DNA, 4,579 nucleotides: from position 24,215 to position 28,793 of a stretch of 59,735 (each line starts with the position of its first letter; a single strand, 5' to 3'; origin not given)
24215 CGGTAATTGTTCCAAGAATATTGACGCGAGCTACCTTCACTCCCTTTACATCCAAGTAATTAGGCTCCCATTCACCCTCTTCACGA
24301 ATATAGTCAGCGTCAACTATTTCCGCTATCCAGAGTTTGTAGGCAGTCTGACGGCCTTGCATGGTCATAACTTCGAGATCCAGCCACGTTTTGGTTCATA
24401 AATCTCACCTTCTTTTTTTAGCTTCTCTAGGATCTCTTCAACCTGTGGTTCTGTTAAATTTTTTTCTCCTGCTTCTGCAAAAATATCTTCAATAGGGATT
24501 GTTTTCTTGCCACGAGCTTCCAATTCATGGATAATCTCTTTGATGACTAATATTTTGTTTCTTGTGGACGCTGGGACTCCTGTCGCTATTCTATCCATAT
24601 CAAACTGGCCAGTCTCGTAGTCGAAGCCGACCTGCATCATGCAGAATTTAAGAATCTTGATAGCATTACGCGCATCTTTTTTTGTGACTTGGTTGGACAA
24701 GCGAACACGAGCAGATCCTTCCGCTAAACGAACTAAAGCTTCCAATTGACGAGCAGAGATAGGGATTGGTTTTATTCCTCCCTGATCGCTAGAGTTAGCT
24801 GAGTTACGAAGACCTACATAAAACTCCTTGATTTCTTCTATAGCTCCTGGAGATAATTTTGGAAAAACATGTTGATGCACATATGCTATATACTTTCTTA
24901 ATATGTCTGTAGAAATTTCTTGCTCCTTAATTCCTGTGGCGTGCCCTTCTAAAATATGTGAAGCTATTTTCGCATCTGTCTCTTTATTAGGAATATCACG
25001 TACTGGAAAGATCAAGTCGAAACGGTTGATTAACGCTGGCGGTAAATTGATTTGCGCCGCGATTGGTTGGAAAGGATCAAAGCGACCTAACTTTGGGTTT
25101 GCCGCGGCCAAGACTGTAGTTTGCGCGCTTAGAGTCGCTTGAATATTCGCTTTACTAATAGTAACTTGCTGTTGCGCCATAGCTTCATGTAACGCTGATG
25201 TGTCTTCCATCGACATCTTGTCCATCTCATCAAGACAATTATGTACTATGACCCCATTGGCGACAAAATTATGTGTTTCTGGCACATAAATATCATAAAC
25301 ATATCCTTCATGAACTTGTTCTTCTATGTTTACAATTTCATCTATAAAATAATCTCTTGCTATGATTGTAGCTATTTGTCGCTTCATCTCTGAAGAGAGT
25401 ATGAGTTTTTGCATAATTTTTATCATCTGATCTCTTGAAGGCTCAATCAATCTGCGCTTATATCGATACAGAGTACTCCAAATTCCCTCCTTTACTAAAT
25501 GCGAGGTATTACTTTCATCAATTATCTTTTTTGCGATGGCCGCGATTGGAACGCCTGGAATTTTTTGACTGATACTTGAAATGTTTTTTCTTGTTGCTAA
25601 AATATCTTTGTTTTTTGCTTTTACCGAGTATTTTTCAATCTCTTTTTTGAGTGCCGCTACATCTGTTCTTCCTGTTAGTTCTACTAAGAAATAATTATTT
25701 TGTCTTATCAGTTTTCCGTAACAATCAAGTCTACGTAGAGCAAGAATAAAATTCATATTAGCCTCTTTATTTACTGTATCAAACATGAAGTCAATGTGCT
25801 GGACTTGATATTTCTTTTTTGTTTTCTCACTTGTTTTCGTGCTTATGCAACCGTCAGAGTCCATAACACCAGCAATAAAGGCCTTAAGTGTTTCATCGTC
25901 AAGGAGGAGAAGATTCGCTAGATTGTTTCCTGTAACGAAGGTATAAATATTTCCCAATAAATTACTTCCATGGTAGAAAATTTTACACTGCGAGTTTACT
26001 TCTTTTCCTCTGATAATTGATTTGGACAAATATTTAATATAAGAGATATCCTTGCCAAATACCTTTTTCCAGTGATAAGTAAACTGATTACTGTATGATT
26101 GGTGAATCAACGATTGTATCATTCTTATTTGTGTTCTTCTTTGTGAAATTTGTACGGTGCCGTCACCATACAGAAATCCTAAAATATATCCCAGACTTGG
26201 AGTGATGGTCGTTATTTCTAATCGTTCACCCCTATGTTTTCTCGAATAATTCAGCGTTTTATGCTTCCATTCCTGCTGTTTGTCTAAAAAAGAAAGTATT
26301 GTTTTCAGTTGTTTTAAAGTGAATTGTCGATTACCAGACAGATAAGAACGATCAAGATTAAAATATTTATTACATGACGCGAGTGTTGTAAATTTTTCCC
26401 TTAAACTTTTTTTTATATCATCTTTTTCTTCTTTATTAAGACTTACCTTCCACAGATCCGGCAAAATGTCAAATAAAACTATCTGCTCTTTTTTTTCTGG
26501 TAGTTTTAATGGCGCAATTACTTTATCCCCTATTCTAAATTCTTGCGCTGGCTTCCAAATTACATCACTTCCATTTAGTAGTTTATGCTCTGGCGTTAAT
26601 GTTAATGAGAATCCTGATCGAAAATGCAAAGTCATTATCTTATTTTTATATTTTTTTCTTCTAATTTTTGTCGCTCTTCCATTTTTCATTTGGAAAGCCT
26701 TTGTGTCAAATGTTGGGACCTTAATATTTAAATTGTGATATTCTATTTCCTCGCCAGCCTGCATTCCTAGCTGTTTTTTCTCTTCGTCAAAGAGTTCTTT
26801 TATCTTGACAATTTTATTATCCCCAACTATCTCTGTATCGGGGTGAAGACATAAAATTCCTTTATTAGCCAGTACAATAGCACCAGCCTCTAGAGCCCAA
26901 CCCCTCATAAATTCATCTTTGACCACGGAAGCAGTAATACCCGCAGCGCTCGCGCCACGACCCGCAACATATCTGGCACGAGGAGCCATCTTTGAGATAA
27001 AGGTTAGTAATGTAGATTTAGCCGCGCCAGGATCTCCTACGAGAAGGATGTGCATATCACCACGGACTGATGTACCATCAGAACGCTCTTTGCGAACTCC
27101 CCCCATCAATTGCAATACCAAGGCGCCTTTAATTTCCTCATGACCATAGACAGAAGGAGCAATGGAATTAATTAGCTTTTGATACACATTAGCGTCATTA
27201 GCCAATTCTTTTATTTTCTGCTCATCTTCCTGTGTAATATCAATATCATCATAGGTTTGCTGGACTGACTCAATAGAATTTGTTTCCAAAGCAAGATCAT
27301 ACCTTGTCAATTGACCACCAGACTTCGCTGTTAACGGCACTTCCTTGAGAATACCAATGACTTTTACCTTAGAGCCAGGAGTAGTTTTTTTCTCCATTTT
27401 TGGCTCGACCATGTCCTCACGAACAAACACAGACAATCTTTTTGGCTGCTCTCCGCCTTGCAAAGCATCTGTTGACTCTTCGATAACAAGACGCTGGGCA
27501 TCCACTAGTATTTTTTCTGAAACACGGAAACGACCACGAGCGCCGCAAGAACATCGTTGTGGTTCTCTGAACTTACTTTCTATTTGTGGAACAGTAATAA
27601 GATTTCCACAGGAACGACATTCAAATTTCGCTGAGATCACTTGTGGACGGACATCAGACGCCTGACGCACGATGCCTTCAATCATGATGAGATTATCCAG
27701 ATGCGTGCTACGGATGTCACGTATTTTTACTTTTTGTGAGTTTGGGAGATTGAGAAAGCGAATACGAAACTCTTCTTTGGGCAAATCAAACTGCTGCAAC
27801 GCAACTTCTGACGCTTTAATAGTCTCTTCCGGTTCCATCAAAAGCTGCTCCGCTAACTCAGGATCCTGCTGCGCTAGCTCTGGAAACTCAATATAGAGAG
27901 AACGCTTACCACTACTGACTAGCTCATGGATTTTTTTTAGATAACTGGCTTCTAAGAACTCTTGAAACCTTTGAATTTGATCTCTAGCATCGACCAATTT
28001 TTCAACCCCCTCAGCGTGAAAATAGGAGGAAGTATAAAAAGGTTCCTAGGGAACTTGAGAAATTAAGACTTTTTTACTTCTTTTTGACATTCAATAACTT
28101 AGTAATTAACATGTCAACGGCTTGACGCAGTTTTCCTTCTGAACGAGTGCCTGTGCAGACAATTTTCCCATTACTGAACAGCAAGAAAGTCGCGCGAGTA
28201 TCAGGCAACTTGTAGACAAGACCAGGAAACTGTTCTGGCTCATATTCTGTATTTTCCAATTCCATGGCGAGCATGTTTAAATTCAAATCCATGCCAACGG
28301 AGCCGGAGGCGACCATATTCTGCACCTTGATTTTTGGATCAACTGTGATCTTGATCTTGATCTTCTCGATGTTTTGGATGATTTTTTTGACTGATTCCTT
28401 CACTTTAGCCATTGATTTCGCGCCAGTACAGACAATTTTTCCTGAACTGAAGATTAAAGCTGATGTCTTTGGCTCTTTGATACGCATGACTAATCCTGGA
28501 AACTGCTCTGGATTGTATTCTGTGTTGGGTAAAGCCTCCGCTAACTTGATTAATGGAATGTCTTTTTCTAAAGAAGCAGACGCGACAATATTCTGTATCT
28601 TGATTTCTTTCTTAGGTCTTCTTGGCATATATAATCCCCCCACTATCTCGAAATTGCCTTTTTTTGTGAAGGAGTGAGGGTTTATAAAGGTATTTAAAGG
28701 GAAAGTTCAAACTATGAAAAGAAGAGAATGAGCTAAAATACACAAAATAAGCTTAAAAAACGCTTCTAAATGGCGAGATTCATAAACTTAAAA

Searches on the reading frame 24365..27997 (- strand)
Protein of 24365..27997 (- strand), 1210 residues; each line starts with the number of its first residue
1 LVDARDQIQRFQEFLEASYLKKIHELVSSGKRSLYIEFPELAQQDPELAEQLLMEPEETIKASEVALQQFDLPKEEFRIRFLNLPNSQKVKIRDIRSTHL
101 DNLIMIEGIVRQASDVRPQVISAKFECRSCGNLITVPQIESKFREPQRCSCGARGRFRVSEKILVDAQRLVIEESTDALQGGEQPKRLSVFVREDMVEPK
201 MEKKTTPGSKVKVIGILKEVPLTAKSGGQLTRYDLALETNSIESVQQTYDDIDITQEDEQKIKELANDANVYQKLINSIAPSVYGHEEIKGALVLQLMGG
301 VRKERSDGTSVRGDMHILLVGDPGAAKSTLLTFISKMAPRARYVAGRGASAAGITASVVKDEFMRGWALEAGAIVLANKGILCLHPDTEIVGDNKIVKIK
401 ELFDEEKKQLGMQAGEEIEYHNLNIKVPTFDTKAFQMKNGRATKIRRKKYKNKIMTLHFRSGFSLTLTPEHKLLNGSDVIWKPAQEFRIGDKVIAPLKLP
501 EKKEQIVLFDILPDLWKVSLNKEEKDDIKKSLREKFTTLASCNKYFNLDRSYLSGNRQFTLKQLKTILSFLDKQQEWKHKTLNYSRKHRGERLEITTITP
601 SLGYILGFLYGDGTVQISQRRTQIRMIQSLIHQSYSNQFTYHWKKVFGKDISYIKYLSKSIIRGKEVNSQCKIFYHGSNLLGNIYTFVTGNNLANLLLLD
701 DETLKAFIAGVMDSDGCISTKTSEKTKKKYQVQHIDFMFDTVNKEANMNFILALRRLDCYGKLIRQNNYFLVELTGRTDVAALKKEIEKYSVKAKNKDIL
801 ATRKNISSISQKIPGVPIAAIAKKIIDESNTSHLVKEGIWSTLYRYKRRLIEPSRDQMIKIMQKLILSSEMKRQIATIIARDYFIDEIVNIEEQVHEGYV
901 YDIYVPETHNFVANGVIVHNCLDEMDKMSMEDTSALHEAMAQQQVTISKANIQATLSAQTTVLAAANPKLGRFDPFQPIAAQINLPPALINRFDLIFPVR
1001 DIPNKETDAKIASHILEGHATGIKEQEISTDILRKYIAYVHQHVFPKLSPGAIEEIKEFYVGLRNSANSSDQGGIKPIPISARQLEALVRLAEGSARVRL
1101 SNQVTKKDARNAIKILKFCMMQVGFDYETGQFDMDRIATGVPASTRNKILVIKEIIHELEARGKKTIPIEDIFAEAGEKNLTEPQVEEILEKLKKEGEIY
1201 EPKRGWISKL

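Call 17: search_protein_families(library=pfam, proteins=[window:24365-27997:-])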
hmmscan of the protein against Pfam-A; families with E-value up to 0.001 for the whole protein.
window:24365-27997:- (1210 aa): 9 families
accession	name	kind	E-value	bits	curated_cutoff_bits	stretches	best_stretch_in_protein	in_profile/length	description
PF00493.29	MCM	-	2.9e-85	285.4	23.3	2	258-385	1-128/224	MCM P-loop domain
PF17207.9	MCM_OB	-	1.2e-24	86.9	24.8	1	91-220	1-125/126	MCM OB domain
PF17855.7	MCM_lid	-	1.6e-24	86.6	27.4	1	1031-1119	1-86/87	MCM AAA-lid domain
PF14890.11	Intein_splicing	-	5.5e-24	85.2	35.8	1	395-920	9-155/155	Intein splicing domain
PF14551.11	MCM_N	-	1.1e-09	39.1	24.9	1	9-70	2-72/95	MCM N-terminal domain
PF21120.3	MCM_WH_arc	-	4e-07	30.4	26.1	1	1148-1207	2-62/63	Archaeal MCM, winged-helix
PF01078.27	Mg_chelatase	-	1.1e-06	28.6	20.3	0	914-968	107-158/207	Magnesium chelatase, subunit ChlI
PF07726.17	AAA_3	-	7.4e-05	23.1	27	0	906-968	49-112/131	ATPase family associated with various cellular activities (AAA)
PF14528.11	LAGLIDADG_3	-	0.00044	20.9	22.5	0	601-626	3-28/82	LAGLIDADG-like domain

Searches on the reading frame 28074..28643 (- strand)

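Call 17: search_protein_families(library=pfam, proteins=[window:28074-28643:-])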
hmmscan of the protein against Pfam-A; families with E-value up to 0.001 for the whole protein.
window:28074-28643:- (189 aa): 1 family
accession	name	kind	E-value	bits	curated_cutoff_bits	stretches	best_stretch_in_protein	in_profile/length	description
PF00352.27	TBP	-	1.5e-62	207.8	22.9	2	13-94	1-84/85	Transcription factor TFIID (or TATA-binding protein, TBP)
